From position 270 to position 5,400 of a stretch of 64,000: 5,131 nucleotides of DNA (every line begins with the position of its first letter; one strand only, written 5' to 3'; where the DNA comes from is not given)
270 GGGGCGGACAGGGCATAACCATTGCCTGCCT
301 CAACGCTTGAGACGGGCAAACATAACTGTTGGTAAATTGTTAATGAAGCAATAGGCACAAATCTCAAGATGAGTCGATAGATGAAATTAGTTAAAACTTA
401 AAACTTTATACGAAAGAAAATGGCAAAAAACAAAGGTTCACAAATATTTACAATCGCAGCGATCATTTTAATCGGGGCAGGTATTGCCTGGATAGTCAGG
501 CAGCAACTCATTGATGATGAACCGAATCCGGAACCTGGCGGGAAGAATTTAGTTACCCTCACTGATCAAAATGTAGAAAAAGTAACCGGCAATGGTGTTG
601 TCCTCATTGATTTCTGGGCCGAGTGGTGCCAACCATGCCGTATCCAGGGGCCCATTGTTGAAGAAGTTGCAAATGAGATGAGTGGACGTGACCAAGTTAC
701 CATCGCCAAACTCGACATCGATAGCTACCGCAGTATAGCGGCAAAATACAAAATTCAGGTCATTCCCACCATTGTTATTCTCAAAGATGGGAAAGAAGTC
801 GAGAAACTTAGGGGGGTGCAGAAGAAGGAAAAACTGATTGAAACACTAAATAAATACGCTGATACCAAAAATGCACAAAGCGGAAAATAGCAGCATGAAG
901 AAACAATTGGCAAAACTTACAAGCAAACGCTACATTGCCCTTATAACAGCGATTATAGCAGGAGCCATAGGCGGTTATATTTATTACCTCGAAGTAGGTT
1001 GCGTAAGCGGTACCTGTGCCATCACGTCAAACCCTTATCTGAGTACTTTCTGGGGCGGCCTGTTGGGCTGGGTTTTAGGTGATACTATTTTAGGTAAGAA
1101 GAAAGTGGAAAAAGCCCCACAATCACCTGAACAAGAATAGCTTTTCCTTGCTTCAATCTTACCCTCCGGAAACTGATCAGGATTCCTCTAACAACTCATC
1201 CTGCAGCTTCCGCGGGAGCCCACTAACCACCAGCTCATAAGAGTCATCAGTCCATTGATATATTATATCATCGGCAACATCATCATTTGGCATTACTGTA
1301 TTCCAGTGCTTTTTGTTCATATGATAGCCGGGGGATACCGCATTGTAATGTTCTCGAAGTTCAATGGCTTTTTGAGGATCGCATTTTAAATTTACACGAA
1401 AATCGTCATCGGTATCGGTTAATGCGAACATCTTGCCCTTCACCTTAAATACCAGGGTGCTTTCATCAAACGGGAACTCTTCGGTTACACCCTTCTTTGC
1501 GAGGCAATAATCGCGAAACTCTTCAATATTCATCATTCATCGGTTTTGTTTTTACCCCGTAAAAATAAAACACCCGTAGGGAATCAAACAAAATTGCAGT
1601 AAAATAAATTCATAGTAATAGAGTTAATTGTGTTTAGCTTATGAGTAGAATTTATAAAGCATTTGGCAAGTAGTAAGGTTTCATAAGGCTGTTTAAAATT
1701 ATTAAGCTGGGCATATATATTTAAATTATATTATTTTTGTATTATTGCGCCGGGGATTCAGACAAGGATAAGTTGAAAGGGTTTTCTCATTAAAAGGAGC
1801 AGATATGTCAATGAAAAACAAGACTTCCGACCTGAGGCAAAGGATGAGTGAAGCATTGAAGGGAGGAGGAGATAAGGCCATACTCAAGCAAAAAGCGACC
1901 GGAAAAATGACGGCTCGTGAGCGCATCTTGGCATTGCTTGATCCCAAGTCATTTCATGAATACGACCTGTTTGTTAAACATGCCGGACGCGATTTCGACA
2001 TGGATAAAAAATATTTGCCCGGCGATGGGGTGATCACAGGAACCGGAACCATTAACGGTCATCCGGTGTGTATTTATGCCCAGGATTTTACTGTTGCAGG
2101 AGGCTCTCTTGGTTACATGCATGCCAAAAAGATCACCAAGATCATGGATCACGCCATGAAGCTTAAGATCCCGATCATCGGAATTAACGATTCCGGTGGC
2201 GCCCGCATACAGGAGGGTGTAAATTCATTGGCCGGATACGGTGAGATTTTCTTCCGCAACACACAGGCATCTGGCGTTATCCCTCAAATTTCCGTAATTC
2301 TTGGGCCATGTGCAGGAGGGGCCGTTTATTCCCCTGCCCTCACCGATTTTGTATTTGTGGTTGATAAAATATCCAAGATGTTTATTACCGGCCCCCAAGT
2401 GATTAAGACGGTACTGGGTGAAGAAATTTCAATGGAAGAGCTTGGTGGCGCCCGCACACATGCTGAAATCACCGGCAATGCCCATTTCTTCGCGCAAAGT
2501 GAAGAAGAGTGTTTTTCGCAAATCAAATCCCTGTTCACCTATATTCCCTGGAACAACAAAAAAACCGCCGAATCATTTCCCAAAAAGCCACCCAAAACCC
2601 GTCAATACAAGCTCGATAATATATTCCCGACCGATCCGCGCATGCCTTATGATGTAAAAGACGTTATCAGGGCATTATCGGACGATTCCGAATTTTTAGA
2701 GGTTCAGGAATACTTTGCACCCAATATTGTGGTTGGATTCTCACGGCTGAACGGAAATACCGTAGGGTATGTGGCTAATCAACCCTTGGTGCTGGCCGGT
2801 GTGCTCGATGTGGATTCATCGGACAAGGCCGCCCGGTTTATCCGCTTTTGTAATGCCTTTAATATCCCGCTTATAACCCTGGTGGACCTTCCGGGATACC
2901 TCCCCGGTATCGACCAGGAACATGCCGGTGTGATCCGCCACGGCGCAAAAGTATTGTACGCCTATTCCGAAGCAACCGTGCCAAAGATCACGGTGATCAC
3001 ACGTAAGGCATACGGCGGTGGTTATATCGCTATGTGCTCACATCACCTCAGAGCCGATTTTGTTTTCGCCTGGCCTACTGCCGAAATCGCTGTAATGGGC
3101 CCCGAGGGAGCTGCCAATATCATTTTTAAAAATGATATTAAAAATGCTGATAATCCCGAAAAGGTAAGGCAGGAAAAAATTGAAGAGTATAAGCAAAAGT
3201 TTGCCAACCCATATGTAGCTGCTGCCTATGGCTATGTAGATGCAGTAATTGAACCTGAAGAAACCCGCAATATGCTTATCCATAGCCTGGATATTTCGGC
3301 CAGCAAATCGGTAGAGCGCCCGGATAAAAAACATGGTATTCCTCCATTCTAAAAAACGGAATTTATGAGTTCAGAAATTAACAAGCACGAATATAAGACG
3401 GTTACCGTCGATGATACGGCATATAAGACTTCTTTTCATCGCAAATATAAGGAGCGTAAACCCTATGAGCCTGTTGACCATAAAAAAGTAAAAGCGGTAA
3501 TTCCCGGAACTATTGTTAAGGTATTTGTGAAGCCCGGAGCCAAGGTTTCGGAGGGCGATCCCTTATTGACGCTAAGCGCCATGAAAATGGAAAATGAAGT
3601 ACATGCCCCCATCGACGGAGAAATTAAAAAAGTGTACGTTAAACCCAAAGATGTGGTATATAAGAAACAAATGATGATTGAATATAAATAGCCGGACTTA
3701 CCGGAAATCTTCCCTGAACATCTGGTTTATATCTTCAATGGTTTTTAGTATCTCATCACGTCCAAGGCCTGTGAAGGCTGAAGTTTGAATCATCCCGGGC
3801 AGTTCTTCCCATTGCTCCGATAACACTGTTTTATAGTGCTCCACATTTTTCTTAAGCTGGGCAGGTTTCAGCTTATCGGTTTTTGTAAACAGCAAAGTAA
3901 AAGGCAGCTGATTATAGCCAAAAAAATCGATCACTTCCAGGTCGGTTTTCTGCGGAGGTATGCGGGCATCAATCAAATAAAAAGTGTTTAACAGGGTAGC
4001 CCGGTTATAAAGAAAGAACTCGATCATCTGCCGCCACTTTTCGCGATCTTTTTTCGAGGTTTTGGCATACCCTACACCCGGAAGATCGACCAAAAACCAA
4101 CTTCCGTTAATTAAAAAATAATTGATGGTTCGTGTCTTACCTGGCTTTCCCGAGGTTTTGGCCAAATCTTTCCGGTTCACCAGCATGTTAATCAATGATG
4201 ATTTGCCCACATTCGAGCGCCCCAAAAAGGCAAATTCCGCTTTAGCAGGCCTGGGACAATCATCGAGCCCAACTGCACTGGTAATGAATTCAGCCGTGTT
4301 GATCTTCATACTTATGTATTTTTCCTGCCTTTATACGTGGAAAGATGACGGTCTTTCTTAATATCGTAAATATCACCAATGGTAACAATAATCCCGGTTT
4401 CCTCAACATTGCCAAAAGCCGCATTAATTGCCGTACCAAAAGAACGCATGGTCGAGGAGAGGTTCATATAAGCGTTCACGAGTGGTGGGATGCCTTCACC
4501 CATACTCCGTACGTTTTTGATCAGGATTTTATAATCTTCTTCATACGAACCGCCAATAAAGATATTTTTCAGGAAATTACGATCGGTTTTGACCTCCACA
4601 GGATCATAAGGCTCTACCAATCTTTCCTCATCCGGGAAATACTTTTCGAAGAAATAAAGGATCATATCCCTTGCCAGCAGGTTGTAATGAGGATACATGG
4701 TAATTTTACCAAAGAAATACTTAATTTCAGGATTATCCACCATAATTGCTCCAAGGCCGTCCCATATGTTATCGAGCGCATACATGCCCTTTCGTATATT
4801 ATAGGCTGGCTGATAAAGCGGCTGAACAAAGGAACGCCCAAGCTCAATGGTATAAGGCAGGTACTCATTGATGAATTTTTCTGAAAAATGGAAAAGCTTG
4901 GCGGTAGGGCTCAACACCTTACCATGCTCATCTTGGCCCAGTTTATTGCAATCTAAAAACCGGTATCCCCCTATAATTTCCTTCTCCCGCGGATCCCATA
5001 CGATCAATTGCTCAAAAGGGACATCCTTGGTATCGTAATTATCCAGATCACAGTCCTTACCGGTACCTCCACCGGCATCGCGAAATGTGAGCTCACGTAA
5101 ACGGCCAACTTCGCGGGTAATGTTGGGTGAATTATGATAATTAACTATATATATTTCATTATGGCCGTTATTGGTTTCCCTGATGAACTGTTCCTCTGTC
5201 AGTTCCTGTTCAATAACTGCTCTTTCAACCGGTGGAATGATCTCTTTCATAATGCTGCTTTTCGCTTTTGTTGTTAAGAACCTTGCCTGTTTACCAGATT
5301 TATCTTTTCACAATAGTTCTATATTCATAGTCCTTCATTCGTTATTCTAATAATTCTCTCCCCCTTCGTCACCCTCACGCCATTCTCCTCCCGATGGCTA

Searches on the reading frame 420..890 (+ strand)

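Call 43: search_protein_families(library=pfam, proteins=[window:420-890:+], max_evalue=0.001)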
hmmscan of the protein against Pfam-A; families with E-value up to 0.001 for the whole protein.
window:420-890:+ (156 aa): 6 families
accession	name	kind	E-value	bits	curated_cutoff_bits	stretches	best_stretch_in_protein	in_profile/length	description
PF00085.26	Thioredoxin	-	1.2e-25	90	23.5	1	46-144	4-102/103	Thioredoxin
PF13905.12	Thioredoxin_8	-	5.3e-08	33.5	27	1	60-102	3-45/94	Thioredoxin-like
PF13098.12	Thioredoxin_2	-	8.9e-06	26.4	27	1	65-142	12-103/104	Thioredoxin-like domain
PF00578.27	AhpC-TSA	-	7.3e-05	23.1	26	1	52-138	20-105/124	AhpC/TSA family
PF04756.19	OST3_OST6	-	0.0002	21.3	27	1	44-125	13-106/294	OST3 / OST6 family, transporter family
PF08534.16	Redoxin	-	0.00083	19.6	26.6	0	48-95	19-67/148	Redoxin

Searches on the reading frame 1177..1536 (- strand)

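Call 79: search_protein_families(library=pfam, proteins=[window:1177-1536:-], max_evalue=0.01)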
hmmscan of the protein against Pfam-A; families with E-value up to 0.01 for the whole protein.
window:1177-1536:- (119 aa): 1 family
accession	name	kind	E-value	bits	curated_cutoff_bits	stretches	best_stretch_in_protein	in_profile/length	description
PF04237.18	YjbR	-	9.2e-33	113.2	30.1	1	12-102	1-88/88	YjbR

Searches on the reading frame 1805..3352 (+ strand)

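Call 43: search_protein_families(library=pfam, proteins=[window:1805-3352:+], max_evalue=0.001)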
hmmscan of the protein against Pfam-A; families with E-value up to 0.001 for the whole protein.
window:1805-3352:+ (515 aa): 3 families
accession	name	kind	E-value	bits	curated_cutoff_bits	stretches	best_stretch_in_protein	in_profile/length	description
PF01039.27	Carboxyl_trans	-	1.7e-194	647.5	22.3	1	29-511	2-491/493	Carboxyl transferase domain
PF03255.19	ACCA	-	4.7e-18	65.9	23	1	341-452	135-242/310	Acetyl co-enzyme A carboxylase carboxyltransferase-like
PF06833.16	MdcE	-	0.00015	22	32.7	1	354-439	28-113/196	Malonate decarboxylase gamma subunit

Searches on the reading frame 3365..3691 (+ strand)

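Call 43: search_protein_families(library=pfam, proteins=[window:3365-3691:+], max_evalue=0.001)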
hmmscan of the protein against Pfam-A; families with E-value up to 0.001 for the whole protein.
window:3365-3691:+ (108 aa): 4 families
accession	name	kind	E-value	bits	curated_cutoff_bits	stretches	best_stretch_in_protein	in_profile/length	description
PF00364.28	Biotin_lipoyl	-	2.3e-15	56.6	22.1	1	46-105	7-71/73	Biotin-requiring enzyme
PF13533.13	Biotin_lipoyl_2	-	3.1e-10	40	29.8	1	42-70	3-31/32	Biotin-lipoyl like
PF13437.12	HlyD_3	-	5e-06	27.6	22.2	0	41-71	1-31/106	HlyD family secretion protein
PF16576.10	HlyD_D23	-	0.00015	21.6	30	0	40-75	20-56/214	Barrel-sandwich domain of CusB or HlyD membrane-fusion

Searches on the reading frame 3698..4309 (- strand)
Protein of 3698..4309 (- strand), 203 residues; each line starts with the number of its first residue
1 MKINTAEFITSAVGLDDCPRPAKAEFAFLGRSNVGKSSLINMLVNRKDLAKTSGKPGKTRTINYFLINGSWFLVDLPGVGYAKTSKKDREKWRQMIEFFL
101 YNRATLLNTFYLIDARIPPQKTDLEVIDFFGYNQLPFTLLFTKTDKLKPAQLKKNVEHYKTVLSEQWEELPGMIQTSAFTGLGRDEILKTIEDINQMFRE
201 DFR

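Call 43: search_protein_families(library=pfam, proteins=[window:3698-4309:-], max_evalue=0.001)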
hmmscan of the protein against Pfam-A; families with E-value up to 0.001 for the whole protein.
window:3698-4309:- (203 aa): 5 families
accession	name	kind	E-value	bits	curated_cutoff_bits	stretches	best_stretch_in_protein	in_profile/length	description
PF01926.29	MMR_HSR1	-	3.4e-18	66.2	21.9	1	26-143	2-113/113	50S ribosome-binding GTPase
PF03193.22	RsgA_GTPase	-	2.8e-07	31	30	1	26-79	109-168/174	RsgA GTPase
PF02421.24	FeoB_N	-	8.4e-05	22.6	27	1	26-94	3-72/156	Ferrous iron transport protein B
PF00009.33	GTP_EFTU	-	0.00016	21.7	26.5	0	112-193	99-184/188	Elongation factor Tu GTP binding domain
PF00350.29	Dynamin_N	-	0.00044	20.8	27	0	27-53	2-28/168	Dynamin family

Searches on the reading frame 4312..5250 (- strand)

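Call 43: search_protein_families(library=pfam, proteins=[window:4312-5250:-], max_evalue=0.001)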
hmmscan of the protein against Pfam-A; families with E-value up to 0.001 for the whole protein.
window:4312-5250:- (312 aa): 1 family
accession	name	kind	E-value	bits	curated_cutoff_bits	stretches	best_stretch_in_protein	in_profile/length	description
PF13444.12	Acetyltransf_5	-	1.2e-11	45.6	22.4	1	51-148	1-93/102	Acetyltransferase (GNAT) domain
